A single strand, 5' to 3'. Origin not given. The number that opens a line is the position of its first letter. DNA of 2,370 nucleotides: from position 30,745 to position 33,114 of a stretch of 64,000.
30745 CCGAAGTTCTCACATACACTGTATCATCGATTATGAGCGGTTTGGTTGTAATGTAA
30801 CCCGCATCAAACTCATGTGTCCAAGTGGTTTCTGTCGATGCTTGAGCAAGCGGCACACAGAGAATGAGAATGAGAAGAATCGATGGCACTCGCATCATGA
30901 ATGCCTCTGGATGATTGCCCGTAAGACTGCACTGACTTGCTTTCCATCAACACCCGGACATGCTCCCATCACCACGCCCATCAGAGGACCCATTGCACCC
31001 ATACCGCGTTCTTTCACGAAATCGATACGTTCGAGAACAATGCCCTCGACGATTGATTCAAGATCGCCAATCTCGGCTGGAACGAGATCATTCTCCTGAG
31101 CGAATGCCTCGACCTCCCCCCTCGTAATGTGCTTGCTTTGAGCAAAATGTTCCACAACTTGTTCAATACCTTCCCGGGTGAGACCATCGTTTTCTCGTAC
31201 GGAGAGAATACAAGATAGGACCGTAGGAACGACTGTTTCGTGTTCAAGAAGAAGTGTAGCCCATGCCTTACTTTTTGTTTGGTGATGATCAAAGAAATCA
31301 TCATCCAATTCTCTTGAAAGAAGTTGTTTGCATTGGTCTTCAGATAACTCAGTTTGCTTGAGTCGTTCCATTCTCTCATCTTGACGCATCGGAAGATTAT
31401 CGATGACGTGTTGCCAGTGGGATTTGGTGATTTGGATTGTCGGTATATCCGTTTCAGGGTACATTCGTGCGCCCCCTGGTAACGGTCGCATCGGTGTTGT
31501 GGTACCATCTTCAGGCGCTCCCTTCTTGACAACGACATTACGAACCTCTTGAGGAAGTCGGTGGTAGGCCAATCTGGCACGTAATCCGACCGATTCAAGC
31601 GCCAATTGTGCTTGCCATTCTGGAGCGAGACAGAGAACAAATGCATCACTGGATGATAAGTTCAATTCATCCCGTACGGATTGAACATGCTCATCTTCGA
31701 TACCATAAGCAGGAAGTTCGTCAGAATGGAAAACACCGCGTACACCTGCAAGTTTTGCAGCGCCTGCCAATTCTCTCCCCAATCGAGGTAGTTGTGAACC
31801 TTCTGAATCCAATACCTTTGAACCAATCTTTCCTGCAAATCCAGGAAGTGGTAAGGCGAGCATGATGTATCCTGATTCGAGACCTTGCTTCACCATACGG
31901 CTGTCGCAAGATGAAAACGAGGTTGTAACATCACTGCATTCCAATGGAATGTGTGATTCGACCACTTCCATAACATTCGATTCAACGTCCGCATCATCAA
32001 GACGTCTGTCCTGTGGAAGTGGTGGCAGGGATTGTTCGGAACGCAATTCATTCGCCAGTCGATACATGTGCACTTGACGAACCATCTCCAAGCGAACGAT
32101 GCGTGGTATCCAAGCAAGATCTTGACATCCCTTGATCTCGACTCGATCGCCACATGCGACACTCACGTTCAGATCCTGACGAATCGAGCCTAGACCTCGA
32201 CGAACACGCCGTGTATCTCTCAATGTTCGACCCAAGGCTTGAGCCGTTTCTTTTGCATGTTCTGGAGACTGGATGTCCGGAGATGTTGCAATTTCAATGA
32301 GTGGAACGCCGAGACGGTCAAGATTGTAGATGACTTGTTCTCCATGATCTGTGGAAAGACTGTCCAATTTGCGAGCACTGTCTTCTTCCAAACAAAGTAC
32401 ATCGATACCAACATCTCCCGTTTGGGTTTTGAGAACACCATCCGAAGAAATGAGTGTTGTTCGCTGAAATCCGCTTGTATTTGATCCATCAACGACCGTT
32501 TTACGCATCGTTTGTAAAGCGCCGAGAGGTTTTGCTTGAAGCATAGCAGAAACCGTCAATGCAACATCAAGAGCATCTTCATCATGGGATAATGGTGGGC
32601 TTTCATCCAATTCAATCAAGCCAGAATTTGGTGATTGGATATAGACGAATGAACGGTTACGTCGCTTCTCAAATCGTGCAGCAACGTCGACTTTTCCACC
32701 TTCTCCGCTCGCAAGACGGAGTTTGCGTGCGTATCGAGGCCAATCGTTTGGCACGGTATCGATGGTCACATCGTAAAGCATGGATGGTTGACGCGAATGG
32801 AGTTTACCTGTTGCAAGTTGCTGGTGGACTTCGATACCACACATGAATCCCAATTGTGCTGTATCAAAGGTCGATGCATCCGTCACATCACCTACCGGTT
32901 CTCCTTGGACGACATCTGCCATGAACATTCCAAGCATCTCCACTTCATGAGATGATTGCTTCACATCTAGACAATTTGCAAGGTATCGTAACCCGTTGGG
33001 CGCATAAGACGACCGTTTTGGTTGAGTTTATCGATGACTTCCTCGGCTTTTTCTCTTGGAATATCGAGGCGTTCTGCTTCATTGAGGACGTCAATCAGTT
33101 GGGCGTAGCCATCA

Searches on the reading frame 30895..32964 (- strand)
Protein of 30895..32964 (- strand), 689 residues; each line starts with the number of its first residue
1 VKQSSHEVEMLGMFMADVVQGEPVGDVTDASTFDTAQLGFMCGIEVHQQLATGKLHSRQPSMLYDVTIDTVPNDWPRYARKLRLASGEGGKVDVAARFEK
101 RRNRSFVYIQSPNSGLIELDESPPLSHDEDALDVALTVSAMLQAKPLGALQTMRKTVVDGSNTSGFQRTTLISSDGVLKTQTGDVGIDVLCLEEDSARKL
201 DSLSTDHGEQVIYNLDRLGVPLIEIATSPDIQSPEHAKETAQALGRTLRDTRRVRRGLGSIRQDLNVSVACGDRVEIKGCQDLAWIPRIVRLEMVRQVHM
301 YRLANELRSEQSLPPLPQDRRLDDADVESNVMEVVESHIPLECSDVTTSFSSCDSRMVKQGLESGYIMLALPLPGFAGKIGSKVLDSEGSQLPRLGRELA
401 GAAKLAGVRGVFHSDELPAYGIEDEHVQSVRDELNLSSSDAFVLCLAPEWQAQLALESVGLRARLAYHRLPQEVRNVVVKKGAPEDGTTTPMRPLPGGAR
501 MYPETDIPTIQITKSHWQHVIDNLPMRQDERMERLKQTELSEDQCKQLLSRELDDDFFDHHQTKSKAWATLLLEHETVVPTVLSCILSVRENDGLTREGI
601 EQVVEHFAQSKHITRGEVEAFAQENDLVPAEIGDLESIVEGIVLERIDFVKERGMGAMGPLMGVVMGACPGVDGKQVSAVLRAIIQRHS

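Call 61: search_protein_families(library=pfam, proteins=[window:30895-32964:-], max_evalue=0.00001)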
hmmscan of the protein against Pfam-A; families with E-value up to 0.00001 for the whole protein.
window:30895-32964:- (689 aa): 2 families
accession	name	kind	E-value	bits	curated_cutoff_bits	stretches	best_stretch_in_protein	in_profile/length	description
PF02934.20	GatB_N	-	8.6e-44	150.2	23.4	1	41-516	2-275/277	GatB/GatE catalytic domain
PF02637.23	GatB_Yqey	-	9.8e-07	29.2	27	1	578-684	40-147/148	GatB domain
